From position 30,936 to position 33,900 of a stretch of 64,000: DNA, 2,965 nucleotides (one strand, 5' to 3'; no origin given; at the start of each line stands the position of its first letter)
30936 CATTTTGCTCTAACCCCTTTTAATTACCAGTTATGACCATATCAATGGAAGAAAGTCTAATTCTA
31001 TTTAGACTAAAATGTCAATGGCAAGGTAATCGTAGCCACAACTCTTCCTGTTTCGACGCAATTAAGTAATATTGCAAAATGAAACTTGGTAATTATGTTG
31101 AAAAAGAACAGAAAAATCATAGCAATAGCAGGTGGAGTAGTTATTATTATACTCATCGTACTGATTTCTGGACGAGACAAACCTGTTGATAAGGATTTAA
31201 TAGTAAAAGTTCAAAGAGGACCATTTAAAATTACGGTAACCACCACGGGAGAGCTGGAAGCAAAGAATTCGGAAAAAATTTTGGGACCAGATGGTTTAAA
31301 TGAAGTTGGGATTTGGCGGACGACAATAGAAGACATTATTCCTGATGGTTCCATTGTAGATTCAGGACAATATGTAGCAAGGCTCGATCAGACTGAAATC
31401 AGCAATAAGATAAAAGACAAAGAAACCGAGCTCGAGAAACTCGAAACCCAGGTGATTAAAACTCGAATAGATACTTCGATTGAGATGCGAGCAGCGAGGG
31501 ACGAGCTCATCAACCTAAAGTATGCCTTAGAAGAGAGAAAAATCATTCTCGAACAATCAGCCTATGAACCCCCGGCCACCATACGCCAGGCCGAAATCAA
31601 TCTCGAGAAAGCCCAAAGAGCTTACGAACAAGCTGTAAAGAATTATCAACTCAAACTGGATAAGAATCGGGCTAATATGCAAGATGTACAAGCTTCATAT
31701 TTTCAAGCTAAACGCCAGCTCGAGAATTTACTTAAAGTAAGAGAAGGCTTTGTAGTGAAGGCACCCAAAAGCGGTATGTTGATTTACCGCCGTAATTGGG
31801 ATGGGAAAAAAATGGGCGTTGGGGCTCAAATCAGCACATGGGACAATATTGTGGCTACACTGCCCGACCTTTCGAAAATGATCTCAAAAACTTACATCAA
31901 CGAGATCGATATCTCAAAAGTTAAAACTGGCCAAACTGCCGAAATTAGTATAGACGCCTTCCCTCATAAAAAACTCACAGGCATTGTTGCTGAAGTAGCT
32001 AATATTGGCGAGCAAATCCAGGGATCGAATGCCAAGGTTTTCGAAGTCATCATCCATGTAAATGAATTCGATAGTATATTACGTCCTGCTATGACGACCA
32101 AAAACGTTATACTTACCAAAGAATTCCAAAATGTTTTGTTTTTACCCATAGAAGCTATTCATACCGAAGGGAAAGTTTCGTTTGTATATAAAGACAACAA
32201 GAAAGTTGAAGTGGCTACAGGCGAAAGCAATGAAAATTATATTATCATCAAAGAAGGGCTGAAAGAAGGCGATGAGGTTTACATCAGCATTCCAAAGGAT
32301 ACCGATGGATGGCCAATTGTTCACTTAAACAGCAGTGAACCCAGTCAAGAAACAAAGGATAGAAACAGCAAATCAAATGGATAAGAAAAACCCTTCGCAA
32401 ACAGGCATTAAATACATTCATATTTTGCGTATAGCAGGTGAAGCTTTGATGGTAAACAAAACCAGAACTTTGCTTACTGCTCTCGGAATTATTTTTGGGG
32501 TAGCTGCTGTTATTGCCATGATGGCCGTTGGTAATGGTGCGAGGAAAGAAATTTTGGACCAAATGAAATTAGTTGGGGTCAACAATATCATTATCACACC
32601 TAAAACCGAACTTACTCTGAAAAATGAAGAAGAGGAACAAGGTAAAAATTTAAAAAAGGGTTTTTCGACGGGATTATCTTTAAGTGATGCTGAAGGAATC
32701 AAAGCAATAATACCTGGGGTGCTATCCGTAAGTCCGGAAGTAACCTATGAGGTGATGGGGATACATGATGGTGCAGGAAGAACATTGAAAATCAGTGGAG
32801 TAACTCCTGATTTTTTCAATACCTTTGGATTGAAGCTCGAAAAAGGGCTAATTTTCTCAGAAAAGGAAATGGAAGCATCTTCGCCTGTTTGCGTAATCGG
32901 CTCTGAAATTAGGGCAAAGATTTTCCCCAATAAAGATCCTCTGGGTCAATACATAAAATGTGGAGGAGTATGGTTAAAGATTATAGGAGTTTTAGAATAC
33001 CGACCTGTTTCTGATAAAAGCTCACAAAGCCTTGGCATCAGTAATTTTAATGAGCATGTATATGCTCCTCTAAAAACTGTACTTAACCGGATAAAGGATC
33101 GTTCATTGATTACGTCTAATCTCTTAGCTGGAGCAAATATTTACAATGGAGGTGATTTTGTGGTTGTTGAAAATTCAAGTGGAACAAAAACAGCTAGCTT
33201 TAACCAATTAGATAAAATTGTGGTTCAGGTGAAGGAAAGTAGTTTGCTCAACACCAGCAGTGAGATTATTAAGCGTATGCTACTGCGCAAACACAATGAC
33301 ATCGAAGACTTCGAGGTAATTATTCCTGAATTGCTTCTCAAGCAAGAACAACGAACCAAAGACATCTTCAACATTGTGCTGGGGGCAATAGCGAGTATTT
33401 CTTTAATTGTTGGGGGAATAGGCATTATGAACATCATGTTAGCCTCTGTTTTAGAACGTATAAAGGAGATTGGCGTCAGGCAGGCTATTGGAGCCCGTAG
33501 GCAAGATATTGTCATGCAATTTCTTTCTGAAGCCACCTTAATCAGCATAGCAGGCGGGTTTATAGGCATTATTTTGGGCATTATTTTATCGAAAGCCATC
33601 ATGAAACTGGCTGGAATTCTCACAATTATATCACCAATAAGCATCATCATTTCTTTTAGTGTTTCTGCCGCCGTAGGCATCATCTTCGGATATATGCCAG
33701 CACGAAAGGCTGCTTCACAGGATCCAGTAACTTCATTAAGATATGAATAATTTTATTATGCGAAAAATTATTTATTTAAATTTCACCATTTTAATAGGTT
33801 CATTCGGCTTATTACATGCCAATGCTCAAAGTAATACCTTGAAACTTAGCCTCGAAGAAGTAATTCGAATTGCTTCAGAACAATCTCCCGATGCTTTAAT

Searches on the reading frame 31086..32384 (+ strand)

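Call 48: search_protein_families(library=pfam, proteins=[window:31086-32384:+], max_evalue=0.00001)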
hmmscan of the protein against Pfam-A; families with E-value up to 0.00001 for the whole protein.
window:31086-32384:+ (432 aa): 1 family
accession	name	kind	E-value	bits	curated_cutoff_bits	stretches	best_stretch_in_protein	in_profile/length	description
PF16576.10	HlyD_D23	-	1.5e-08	34.6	30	1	173-336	56-212/214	Barrel-sandwich domain of CusB or HlyD membrane-fusion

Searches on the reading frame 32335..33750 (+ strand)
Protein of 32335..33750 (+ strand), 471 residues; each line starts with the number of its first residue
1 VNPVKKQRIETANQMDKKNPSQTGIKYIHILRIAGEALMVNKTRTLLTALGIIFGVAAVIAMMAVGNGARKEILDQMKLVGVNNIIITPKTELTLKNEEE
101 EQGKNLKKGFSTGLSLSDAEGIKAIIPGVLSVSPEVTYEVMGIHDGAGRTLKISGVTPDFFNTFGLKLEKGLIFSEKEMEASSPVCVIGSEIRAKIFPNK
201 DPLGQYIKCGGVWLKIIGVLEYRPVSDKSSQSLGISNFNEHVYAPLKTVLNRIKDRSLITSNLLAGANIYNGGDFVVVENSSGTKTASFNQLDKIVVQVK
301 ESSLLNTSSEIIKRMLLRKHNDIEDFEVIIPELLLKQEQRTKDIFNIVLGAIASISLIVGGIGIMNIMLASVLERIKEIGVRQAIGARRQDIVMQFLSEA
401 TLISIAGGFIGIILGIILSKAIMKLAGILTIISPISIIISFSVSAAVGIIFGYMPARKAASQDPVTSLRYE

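Call 48: search_protein_families(library=pfam, proteins=[window:32335-33750:+], max_evalue=0.00001)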
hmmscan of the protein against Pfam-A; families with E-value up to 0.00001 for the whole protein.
window:32335-33750:+ (471 aa): 2 families
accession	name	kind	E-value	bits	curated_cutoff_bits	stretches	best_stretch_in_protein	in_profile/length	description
PF12704.14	MacB_PCD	-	1.2e-36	127.4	27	1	45-256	1-183/207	MacB-like periplasmic core domain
PF02687.27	FtsX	-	5.9e-20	71.9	25.5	1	351-464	2-120/120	FtsX-like permease C-terminal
